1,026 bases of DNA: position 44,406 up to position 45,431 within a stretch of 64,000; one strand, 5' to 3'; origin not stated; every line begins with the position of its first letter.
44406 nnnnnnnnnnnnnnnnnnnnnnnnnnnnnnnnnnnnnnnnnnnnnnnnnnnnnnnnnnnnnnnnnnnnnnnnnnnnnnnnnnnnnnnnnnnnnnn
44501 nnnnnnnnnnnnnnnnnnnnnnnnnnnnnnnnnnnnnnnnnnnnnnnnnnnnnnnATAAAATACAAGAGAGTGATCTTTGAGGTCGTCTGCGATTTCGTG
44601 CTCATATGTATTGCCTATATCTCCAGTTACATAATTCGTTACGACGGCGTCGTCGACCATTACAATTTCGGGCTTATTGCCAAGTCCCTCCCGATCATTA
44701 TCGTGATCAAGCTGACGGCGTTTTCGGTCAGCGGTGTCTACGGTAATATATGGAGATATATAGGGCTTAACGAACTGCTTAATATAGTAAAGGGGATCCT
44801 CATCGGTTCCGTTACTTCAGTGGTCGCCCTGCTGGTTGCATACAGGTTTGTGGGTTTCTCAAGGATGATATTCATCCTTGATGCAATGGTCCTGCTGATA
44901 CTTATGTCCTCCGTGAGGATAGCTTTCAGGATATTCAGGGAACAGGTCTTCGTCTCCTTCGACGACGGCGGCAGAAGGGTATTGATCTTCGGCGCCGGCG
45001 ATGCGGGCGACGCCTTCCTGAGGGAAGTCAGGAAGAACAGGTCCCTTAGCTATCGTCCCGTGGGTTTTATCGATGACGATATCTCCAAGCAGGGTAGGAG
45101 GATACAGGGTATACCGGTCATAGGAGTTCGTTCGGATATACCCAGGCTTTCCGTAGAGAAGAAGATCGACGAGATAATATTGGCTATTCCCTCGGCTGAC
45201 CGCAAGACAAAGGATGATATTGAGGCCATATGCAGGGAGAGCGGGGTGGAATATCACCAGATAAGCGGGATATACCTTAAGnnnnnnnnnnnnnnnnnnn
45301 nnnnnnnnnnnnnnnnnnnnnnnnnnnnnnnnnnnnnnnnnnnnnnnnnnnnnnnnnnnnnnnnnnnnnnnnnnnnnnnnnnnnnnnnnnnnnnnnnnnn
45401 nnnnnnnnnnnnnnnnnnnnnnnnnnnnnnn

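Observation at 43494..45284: Chimeric initiating transferase: WecA-family PNPT catalytic domain followed by the TM + Rossmann (CoA_binding_3-like) module normally found at the N-terminus of WbaP/CapD-type proteins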

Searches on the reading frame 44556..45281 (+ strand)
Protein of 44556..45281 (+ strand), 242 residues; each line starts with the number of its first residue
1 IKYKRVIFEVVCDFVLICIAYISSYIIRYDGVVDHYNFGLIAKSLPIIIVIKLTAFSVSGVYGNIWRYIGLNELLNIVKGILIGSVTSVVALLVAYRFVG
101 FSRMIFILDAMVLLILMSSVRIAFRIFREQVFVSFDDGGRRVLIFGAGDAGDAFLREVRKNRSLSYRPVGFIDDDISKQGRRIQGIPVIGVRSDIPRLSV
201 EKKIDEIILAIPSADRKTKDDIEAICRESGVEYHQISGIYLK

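Call 22: search_protein_representatives(protein=window:44556-45281:+)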
Query: 242 residues. Proteins with E-value up to 0.001 (for the whole library): 12009; up to 1e-10: 4894; up to 1e-30: 384. The best 150 are listed.
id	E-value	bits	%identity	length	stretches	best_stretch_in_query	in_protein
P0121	8.0e-63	228.3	46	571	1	3-239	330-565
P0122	2.4e-62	226.8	45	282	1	3-237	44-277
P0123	6.4e-61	222.1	48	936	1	3-232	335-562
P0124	4.3e-59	216.1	45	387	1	3-240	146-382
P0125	7.8e-59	215.2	44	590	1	2-233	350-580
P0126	1.4e-57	211.1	43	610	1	1-231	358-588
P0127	1.8e-57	210.8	45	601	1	2-231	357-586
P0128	3.5e-57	209.9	40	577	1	3-238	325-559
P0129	6.3e-57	209.0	43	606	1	2-239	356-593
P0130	3.8e-56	206.4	44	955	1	2-232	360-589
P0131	5.4e-56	206.0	41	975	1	3-234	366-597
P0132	1.3e-55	204.7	43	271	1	2-234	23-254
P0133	2.7e-55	203.7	39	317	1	6-239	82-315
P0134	9.7e-55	201.8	42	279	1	2-232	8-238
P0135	2.4e-54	200.6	43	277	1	3-239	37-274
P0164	2.4e-45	171.1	39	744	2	2-236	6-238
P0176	6.0e-44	166.5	41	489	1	2-239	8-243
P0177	7.3e-44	166.3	32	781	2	13-238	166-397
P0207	1.8e-40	155.1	31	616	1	4-234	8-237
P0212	3.2e-40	154.3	36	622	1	12-236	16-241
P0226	3.3e-39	151.0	37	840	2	7-236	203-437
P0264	1.1e-36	142.8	32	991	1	10-236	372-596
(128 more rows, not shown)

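Call 23: search_protein_families(library=pfam, proteins=[P0123, P0130, P0131, P0264, P0207, P0212, P0176, P0164, P0177, P0226], max_evalue=0.0001)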
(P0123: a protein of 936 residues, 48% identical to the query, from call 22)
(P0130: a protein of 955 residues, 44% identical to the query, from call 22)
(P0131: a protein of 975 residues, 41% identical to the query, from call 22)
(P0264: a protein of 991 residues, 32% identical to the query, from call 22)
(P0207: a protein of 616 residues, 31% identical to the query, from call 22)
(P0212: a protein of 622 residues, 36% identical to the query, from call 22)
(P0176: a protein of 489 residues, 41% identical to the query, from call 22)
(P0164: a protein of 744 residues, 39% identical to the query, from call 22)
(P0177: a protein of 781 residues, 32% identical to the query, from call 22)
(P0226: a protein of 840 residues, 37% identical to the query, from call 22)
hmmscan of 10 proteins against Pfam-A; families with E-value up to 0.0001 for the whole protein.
P0123 (936 aa): 6 families
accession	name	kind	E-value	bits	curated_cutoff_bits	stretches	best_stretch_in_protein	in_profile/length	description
PF02719.21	Polysacc_synt_2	-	2.7e-44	152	20.2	1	612-865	1-272/293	Polysaccharide biosynthesis protein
PF00953.26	Glycos_transf_4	-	5.6e-35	121.1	27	1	51-201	2-159/160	Glycosyl transferase family 4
PF13727.12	CoA_binding_3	-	7.9e-22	78.5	25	1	391-567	3-175/175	CoA-binding domain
PF01370.27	Epimerase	-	3.2e-12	46.8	20.9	1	612-810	1-223/240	NAD dependent epimerase/dehydratase family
PF04321.23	RmlD_sub_bind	-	1.7e-10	40.9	27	1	612-845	3-232/287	RmlD substrate binding domain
PF00106.31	adh_short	-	1.5e-06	28.2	26.6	1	610-676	1-70/195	short chain dehydrogenase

P0130 (955 aa): 8 families
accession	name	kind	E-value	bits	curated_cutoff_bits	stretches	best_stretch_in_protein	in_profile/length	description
PF02719.21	Polysacc_synt_2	-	2.2e-40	139.1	20.2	1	639-883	1-253/293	Polysaccharide biosynthesis protein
PF00953.26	Glycos_transf_4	-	1.2e-36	126.6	27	1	74-220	2-159/160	Glycosyl transferase family 4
PF13727.12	CoA_binding_3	-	4e-18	66.5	25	1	416-594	2-175/175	CoA-binding domain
PF01370.27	Epimerase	-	3.9e-09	36.7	20.9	1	639-802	1-173/240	NAD dependent epimerase/dehydratase family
PF17836.7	PglD_N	-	2.1e-05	25.5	23.4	1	498-568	1-65/78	PglD N-terminal domain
PF00106.31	adh_short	-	3.7e-05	23.7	26.6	1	638-708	2-69/195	short chain dehydrogenase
PF01073.25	3Beta_HSD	-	6.3e-05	22.6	22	0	641-768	2-122/280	3-beta hydroxysteroid dehydrogenase/isomerase family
PF04321.23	RmlD_sub_bind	-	9.6e-05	22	27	0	638-755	2-95/287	RmlD substrate binding domain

P0131 (975 aa): 6 families
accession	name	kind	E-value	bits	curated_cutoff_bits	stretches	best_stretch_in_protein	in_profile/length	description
PF02719.21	Polysacc_synt_2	-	2.2e-52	178.5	20.2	1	645-907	1-269/293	Polysaccharide biosynthesis protein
PF00953.26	Glycos_transf_4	-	2.2e-37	129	27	1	86-230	3-158/160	Glycosyl transferase family 4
PF13727.12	CoA_binding_3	-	5.8e-13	49.7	25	1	422-596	3-171/175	CoA-binding domain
PF01370.27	Epimerase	-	3.1e-12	46.9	20.9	1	645-853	1-227/240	NAD dependent epimerase/dehydratase family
PF03435.24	Sacchrp_dh_NADP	-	5.2e-06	27.3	25.1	0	645-725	1-78/129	Saccharopine dehydrogenase NADP binding domain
PF04321.23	RmlD_sub_bind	-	2.1e-05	24.2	27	0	645-760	3-96/287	RmlD substrate binding domain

P0264 (991 aa): 7 families
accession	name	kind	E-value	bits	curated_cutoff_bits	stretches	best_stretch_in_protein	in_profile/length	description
PF02719.21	Polysacc_synt_2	-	8.2e-111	370.3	20.2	1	642-922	1-290/293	Polysaccharide biosynthesis protein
PF00953.26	Glycos_transf_4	-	1.4e-33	116.6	27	1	84-237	2-158/160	Glycosyl transferase family 4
PF01370.27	Epimerase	-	1.6e-20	74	20.9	1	642-860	1-238/240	NAD dependent epimerase/dehydratase family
PF13727.12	CoA_binding_3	-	4.5e-17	63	25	1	440-594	22-172/175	CoA-binding domain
PF16363.11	GDP_Man_Dehyd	-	7.1e-13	49.1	27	1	643-766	1-130/332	GDP-mannose 4,6 dehydratase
PF04321.23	RmlD_sub_bind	-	1.5e-12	47.7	27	1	641-829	2-177/287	RmlD substrate binding domain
PF01073.25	3Beta_HSD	-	4.8e-06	26.2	22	1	643-771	1-122/280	3-beta hydroxysteroid dehydrogenase/isomerase family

P0207 (616 aa): 10 families
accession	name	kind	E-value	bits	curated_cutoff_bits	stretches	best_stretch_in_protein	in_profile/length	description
PF02719.21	Polysacc_synt_2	-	9.2e-101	337.3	20.2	1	284-567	1-292/293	Polysaccharide biosynthesis protein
PF01370.27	Epimerase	-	5.6e-24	85.3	20.9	1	284-491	1-223/240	NAD dependent epimerase/dehydratase family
PF13727.12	CoA_binding_3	-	2e-20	74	25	1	69-240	8-175/175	CoA-binding domain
PF16363.11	GDP_Man_Dehyd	-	8e-16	58.8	27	1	285-408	1-130/332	GDP-mannose 4,6 dehydratase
PF04321.23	RmlD_sub_bind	-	8.7e-14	51.7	27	1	283-472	2-177/287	RmlD substrate binding domain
PF01073.25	3Beta_HSD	-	3.4e-12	46.4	22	1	285-413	1-122/280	3-beta hydroxysteroid dehydrogenase/isomerase family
PF07993.18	NAD_binding_4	-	1.4e-07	31.3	20.1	1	286-492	1-191/258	Male sterility protein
PF00106.31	adh_short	-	2.4e-07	30.9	26.6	1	282-354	1-70/195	short chain dehydrogenase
PF13460.12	NAD_binding_10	-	3.9e-06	27.3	27.2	0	288-430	1-123/184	NAD(P)H-binding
PF08659.16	KR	-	6.1e-06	26.7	22.6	1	284-406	3-135/180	KR domain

P0212 (622 aa): 11 families
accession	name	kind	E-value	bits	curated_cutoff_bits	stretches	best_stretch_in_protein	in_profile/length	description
PF02719.21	Polysacc_synt_2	-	2.9e-112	375.1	20.2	1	287-569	1-291/293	Polysaccharide biosynthesis protein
PF01370.27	Epimerase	-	2.9e-26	92.8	20.9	1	287-506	1-238/240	NAD dependent epimerase/dehydratase family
PF04321.23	RmlD_sub_bind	-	3.6e-15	56.2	27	1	287-473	3-175/287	RmlD substrate binding domain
PF13727.12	CoA_binding_3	-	1.8e-14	54.6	25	1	70-241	10-174/175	CoA-binding domain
PF16363.11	GDP_Man_Dehyd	-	1.3e-12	48.3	27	1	288-412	1-131/332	GDP-mannose 4,6 dehydratase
PF01073.25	3Beta_HSD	-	1e-08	35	22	1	288-418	1-124/280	3-beta hydroxysteroid dehydrogenase/isomerase family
PF03435.24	Sacchrp_dh_NADP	-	9.5e-07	29.6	25.1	0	147-240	1-97/129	Saccharopine dehydrogenase NADP binding domain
PF07993.18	NAD_binding_4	-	6.8e-06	25.9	20.1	0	379-419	105-145/258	Male sterility protein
PF00106.31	adh_short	-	8.4e-06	25.8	26.6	1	286-359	2-72/195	short chain dehydrogenase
PF08659.16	KR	-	1.3e-05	25.7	22.6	1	287-368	3-90/180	KR domain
PF17836.7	PglD_N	-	1.5e-05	25.9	23.4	1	146-204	1-54/78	PglD N-terminal domain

P0176 (489 aa): 8 families
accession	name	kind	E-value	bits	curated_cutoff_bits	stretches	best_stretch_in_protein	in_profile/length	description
PF02719.21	Polysacc_synt_2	-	1.9e-73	247.7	20.2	1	286-469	1-191/293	Polysaccharide biosynthesis protein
PF01370.27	Epimerase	-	4e-23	82.5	20.9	1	286-468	1-197/240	NAD dependent epimerase/dehydratase family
PF13727.12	CoA_binding_3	-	8.7e-20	71.9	25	1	70-241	8-175/175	CoA-binding domain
PF04321.23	RmlD_sub_bind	-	7.1e-17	61.8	27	1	285-455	2-157/287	RmlD substrate binding domain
PF16363.11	GDP_Man_Dehyd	-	1.1e-14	55.1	27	1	287-411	1-131/332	GDP-mannose 4,6 dehydratase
PF07993.18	NAD_binding_4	-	8.2e-09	35.4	20.1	0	358-416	88-143/258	Male sterility protein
PF01073.25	3Beta_HSD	-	8.2e-08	32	22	1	287-425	1-132/280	3-beta hydroxysteroid dehydrogenase/isomerase family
PF17836.7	PglD_N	-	6.1e-06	27.1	23.4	1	145-220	1-70/78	PglD N-terminal domain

P0164 (744 aa): 8 families
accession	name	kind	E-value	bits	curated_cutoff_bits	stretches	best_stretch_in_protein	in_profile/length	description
PF02719.21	Polysacc_synt_2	-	1.4e-111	372.8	20.2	1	284-569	1-291/293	Polysaccharide biosynthesis protein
PF01370.27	Epimerase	-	6.5e-24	85.1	20.9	1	284-505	1-237/240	NAD dependent epimerase/dehydratase family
PF00072.30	Response_reg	-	1.1e-20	74.4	30.2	1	623-733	1-111/111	Response regulator receiver domain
PF13727.12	CoA_binding_3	-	7.3e-19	68.9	25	1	63-239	3-175/175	CoA-binding domain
PF04321.23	RmlD_sub_bind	-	9.4e-13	48.3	27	1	283-475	2-177/287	RmlD substrate binding domain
PF16363.11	GDP_Man_Dehyd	-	4.2e-10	40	27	1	285-408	1-130/332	GDP-mannose 4,6 dehydratase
PF01073.25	3Beta_HSD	-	9.6e-10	38.4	22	1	285-425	1-134/280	3-beta hydroxysteroid dehydrogenase/isomerase family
PF17836.7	PglD_N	-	1e-06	29.6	23.4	1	144-218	2-70/78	PglD N-terminal domain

P0177 (781 aa): 7 families
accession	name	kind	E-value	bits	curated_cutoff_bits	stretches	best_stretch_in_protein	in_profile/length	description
PF02719.21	Polysacc_synt_2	-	9.7e-119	396.3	20.2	1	441-723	1-291/293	Polysaccharide biosynthesis protein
PF01370.27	Epimerase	-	5.3e-24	85.4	20.9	1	441-656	1-234/240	NAD dependent epimerase/dehydratase family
PF04321.23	RmlD_sub_bind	-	3.2e-17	63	27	1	440-628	2-176/287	RmlD substrate binding domain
PF16363.11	GDP_Man_Dehyd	-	5.4e-16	59.4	27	1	442-565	1-130/332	GDP-mannose 4,6 dehydratase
PF01073.25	3Beta_HSD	-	4.4e-13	49.3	22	1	442-570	1-122/280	3-beta hydroxysteroid dehydrogenase/isomerase family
PF13727.12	CoA_binding_3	-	1e-11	45.6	25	1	214-396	5-175/175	CoA-binding domain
PF07993.18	NAD_binding_4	-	7.9e-07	28.9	20.1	0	513-569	88-141/258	Male sterility protein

P0226 (840 aa): 7 families
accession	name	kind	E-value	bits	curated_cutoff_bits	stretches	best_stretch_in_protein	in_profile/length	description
PF02719.21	Polysacc_synt_2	-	6.4e-102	341.1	20.2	1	483-793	1-292/293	Polysaccharide biosynthesis protein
PF02397.22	Bac_transf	-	4.3e-58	196.2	27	1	5-194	1-175/179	Bacterial sugar transferase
PF01370.27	Epimerase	-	2.8e-17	63.4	20.9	1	483-609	1-118/240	NAD dependent epimerase/dehydratase family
PF04321.23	RmlD_sub_bind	-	1.5e-13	51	27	1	482-607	2-102/287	RmlD substrate binding domain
PF16363.11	GDP_Man_Dehyd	-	1.9e-13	51.1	27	1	484-607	1-130/332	GDP-mannose 4,6 dehydratase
PF13727.12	CoA_binding_3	-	1.2e-12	48.6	25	1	255-430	3-167/175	CoA-binding domain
PF01073.25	3Beta_HSD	-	3.3e-06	26.8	22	1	484-614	1-124/280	3-beta hydroxysteroid dehydrogenase/isomerase family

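Call 30: search_solved_structures(query=window:44556-45281:+, max_evalue=10, show_alignments=1)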
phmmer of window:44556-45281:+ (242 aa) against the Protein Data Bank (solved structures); distinct sequences matched with E-value up to 10: 10.
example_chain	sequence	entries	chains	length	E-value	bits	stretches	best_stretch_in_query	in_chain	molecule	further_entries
3nkl_A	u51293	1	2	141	5.2e-08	35.8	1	139-225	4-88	UDP-D-quinovosamine 4-dehydrogenase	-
3keo_A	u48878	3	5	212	0.2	14.3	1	136-222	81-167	Redox-sensing transcriptional repressor rex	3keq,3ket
7txp_A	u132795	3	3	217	0.34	13.5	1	142-198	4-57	VioB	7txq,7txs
30us_A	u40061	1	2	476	0.35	13.5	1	73-215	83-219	UDP-Gal::undecaprenolphosphate Gal-1-P transferase WbaP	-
9s7s_A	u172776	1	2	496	0.39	13.3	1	73-215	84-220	UDP-Gal::undecaprenolphosphate Gal-1-P transferase WbaP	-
30wc_A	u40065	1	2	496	0.39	13.3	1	73-215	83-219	Undecaprenyl-phosphate galactose phosphotransferase WbaP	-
9s8l_A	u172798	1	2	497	0.39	13.3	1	73-215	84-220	UDP-Gal::undecaprenolphosphate Gal-1-P transferase WbaP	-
7dmd_A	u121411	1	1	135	0.4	13.3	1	192-241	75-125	Activator of 90 kDa heat shock protein ATPase homolog 1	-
6dj6_A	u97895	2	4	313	0.84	12.2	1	61-99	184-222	Fatty Acid Kinase (Fak) B2 protein (SPR1019)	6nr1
7dme_A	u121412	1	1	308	1.8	11.2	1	192-241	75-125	Activator of 90 kDa heat shock protein ATPase homolog 1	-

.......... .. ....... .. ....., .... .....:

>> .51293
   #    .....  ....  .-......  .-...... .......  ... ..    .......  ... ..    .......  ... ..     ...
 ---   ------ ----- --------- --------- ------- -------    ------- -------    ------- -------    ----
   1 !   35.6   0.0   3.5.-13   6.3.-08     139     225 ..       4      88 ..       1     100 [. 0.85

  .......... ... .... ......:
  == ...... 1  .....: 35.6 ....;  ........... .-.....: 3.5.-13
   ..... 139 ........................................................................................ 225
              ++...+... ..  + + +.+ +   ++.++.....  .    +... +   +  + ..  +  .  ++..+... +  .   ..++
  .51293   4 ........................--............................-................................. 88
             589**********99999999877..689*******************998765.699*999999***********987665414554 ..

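Call 44: search_dna_similar(query=window:44556-45281:+, collection=plasmids, mode=protein, max_evalue=0.001, max_rows=40)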
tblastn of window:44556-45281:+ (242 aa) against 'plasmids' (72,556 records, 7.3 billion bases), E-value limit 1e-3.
Records with a match: 392; places in all: 394; records where one place covers at least 80% of the query: 139.
Best place of each record, by identity: <60% 392.
By first word of the organism name: Rhizobium 128; Sinorhizobium 75; Ralstonia 60; Shigella 20; Leisingera 12; Sulfitobacter 10; Deinococcus 9; Pseudomonas 9; Ensifer 8; Sphingobium 6; and 35 more.
By predicted mobility (MOB-suite, as given by PLSDB): non-mobilizable 204; mobilizable 104; conjugative 84.
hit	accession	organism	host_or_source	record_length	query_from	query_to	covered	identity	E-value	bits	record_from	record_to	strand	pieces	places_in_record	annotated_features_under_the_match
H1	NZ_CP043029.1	Pseudobutyrivibrio xylanivorans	Bovine,rumen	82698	8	229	92%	31.8%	1e-12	74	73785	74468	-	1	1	nucleoside-diphosphate sugar epimerase/dehydratase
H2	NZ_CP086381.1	Deinococcus radiophilus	Harpadon nehereus,cell culture,2 Mrad ...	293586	13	240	94%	29.7%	9e-21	98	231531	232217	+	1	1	nucleoside-diphosphate sugar epimerase/dehydratase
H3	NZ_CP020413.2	Leptospira interrogans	Homo sapiens,human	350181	2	217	89%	30.9%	1e-23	105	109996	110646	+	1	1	nucleoside-diphosphate sugar epimerase/dehydratase | hypothetical protein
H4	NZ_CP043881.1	Leptospira interrogans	Homo sapiens,cell culture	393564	2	217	89%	30.9%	1e-23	105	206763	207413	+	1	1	nucleoside-diphosphate sugar epimerase/dehydratase | hypothetical protein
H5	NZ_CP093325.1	Bacillus sp. N5-665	whole organism,peat soil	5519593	4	229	93%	29.4%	1e-21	100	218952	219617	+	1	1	none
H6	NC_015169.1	Deinococcus proteolyticus MRP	feces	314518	13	240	94%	29.1%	1e-16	86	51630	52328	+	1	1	nucleoside-diphosphate sugar epimerase/dehydratase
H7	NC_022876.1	Bacillus thuringiensis YBT-1518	-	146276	1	229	95%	28.7%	2e-24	108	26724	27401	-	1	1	nucleoside-diphosphate sugar epimerase/dehydratase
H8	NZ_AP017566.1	Pseudanabaena sp. ABRG5-3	-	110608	11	231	91%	28.9%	9e-21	98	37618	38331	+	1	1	polysaccharide biosynthesis protein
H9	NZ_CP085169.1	Sulfitobacter sp. DSM 110093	cell culture,Sediment from the Channel ...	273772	2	239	98%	26.8%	8e-9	63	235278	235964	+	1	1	nucleoside-diphosphate sugar epimerase/dehydratase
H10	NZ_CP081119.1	Sulfitobacter pontiacus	-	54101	4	222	90%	28.9%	1e-4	50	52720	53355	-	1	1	nucleoside-diphosphate sugar epimerase/dehydratase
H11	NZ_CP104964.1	Devosia neptuniae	Vicia costata,cell culture,root nodule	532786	2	239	98%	26.3%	9e-7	57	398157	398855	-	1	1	nucleoside-diphosphate sugar epimerase/dehydratase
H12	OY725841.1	Subdoligranulum variabile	-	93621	13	229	90%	28.8%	3e-20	96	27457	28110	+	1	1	record has no annotation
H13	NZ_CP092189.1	Deinococcus sp. KNUC1210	Setaria viridis,cell ...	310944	2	214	88%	29.3%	2e-17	88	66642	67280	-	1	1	nucleoside-diphosphate sugar epimerase/dehydratase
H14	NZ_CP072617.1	Sulfitobacter sp. CB2047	-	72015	4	222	90%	28.4%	9e-5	50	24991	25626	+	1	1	nucleoside-diphosphate sugar epimerase/dehydratase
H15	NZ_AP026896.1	Aeromonas caviae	Microbe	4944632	4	222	90%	28.4%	4e-13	76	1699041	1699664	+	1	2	none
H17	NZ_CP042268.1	Pseudomonas aeruginosa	Homo sapiens,sputum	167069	2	222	91%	28.0%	2e-13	76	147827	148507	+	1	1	nucleoside-diphosphate sugar epimerase/dehydratase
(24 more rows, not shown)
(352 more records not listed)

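Call 46: search_dna_similar(query=window:44556-45281:+, collection=plasmids, mode=protein, max_evalue=0.001, max_rows=45, rows=spread)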
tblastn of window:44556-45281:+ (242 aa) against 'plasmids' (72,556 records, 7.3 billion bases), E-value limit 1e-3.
Records with a match: 392; places in all: 394; records where one place covers at least 80% of the query: 139.
Best place of each record, by identity: <60% 392.
By first word of the organism name: Rhizobium 128; Sinorhizobium 75; Ralstonia 60; Shigella 20; Leisingera 12; Sulfitobacter 10; Deinococcus 9; Pseudomonas 9; Ensifer 8; Sphingobium 6; and 35 more.
By predicted mobility (MOB-suite, as given by PLSDB): non-mobilizable 204; mobilizable 104; conjugative 84.
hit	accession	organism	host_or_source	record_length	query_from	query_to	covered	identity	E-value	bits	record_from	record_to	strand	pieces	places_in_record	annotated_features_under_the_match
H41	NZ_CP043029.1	Pseudobutyrivibrio xylanivorans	Bovine,rumen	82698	8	229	92%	31.8%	1e-12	74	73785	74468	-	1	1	nucleoside-diphosphate sugar epimerase/dehydratase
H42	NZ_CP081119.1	Sulfitobacter pontiacus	-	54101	4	222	90%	28.9%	1e-4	50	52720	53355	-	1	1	nucleoside-diphosphate sugar epimerase/dehydratase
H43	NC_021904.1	Lactiplantibacillus plantarum ZJ316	Homo sapiens,healthy newborn fecal ...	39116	2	239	98%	26.0%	3e-6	55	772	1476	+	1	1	nucleoside-diphosphate sugar epimerase/dehydratase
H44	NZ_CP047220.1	Sphingobium yanoikuyae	cell culture,sludge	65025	13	239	94%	26.2%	9e-6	54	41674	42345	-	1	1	nucleoside-diphosphate sugar epimerase/dehydratase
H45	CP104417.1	Shigella sonnei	Homo sapiens,human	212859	10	239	95%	25.8%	2e-6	56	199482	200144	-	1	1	polysaccharide biosynthesis protein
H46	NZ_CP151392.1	Shigella sonnei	-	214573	10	239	95%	25.8%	2e-6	56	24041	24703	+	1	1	nucleoside-diphosphate sugar epimerase/dehydratase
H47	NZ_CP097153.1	Deinococcus sp. QL22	-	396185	7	240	97%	25.1%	4e-19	93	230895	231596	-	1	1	nucleoside-diphosphate sugar epimerase/dehydratase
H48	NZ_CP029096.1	Pseudomonas aeruginosa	-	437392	4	231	94%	24.3%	2e-5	52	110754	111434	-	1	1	nucleoside-diphosphate sugar epimerase/dehydratase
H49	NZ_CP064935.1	Rhizobium phaseoli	Phaseolus vulgaris,single cell,soil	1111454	43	232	79%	28.9%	9e-13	74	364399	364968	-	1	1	record has no annotation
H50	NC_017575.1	Ralstonia solanacearum Po82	-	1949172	2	222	91%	24.7%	2e-4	50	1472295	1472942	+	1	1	none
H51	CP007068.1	Rhizobium leguminosarum bv. trifolii CB782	plant root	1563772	43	232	79%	28.4%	5e-12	72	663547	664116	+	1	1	dTDP-glucose 4,6-dehydratase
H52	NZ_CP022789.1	Ralstonia solanacearum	Solanum tuberosum,single cell,Potato ...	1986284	2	222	91%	24.2%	5e-5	51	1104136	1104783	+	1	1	none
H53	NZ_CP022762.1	Ralstonia solanacearum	Solanum tuberosum,single cell,Potato ...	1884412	2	222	91%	24.1%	5e-5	51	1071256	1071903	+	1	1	none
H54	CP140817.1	Rhizobium ruizarguesonis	Trifolium pratense,whole organism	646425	43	237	81%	27.1%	2e-11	71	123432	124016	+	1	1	none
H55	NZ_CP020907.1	Rhizobium etli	Phaseolus vulgaris,cell culture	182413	43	232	79%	27.8%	1e-11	71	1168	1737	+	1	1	nucleoside-diphosphate sugar epimerase/dehydratase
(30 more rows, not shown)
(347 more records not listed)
